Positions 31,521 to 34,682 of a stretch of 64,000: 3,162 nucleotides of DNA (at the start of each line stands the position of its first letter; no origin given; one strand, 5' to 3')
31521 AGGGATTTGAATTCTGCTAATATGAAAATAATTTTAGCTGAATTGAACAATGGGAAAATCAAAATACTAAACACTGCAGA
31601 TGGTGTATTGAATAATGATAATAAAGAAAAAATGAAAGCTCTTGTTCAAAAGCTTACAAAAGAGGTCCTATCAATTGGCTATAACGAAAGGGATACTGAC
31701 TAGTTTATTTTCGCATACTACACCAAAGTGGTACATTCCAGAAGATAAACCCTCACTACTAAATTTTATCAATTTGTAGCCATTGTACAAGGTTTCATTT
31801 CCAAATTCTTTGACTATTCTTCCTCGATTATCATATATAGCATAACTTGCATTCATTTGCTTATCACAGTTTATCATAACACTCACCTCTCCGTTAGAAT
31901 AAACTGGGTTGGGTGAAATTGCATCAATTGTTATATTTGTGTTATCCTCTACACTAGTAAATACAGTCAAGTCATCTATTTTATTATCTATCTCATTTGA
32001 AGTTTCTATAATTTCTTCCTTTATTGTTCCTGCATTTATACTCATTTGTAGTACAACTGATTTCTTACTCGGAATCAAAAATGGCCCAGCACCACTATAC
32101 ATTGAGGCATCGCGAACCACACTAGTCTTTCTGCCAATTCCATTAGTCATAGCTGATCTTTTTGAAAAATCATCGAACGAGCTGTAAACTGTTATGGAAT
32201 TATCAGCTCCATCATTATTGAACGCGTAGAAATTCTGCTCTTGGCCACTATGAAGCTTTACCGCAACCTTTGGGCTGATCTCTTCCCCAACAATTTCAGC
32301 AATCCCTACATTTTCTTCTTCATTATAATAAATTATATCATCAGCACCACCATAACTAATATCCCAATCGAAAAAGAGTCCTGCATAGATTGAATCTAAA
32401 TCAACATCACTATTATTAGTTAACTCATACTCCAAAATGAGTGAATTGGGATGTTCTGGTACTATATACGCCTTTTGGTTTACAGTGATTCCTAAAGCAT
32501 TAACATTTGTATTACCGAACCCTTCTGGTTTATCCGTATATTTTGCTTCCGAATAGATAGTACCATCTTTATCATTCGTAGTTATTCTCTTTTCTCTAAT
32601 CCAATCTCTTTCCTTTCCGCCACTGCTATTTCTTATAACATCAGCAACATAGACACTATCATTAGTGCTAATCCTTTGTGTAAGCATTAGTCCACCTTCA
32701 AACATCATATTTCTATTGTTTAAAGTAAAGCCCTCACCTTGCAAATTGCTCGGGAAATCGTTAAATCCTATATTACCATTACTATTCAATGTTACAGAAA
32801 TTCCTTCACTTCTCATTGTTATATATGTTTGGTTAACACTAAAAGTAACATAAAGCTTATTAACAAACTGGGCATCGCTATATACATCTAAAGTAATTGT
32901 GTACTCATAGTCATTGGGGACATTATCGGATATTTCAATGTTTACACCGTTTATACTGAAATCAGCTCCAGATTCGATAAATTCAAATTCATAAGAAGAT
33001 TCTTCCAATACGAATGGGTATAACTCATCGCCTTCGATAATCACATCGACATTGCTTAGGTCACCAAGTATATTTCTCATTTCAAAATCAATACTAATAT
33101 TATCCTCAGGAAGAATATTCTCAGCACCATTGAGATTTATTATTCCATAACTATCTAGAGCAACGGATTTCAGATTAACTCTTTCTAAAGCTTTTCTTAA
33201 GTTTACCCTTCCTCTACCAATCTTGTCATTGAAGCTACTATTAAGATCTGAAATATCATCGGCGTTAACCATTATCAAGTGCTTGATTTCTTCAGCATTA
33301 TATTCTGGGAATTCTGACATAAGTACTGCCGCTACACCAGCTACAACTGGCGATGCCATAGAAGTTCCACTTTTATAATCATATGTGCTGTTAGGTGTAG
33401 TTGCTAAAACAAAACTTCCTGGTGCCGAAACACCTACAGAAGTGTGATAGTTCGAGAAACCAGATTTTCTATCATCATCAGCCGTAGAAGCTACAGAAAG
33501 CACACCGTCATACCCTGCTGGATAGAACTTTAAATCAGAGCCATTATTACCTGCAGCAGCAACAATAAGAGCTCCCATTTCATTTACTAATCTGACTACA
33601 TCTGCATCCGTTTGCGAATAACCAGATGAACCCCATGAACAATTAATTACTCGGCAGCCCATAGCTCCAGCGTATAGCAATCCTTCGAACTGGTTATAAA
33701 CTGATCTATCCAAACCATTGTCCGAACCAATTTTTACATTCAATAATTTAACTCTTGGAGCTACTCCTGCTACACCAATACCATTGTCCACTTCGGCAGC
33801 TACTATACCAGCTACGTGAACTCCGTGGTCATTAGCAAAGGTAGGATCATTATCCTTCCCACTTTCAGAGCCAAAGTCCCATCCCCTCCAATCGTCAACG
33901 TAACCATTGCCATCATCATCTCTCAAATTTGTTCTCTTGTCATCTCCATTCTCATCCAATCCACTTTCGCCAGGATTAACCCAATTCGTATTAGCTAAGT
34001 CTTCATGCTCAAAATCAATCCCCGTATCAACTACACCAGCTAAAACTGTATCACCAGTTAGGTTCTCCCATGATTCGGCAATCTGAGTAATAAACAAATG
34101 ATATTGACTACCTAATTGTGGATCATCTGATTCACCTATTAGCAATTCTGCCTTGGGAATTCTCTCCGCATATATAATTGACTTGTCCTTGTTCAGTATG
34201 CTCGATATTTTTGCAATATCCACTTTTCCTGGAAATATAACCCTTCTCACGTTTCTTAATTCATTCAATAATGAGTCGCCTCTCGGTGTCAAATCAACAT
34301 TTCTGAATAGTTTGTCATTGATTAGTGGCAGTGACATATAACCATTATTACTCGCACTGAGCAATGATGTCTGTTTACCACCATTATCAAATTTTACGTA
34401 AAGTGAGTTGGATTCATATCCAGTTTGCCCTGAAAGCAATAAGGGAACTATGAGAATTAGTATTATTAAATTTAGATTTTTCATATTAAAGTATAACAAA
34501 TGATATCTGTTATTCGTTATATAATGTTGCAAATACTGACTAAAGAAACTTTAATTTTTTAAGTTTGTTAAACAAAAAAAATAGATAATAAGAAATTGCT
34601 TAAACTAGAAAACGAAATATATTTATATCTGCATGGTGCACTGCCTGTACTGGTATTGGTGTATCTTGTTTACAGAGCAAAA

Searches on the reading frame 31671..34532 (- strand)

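Call 49: search_protein_families(library=pfam, proteins=[window:31671-34532:-], max_evalue=0.01)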
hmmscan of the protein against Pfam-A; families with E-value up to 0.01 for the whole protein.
window:31671-34532:- (953 aa): 2 families
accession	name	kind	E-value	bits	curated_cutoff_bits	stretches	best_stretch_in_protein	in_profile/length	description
PF00082.27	Peptidase_S8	-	8.4e-49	166.9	21.8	1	161-431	2-280/288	Subtilase family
PF18962.6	Por_Secre_tail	-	0.00031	21.4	27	1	872-939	1-63/75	Secretion system C-terminal sorting domain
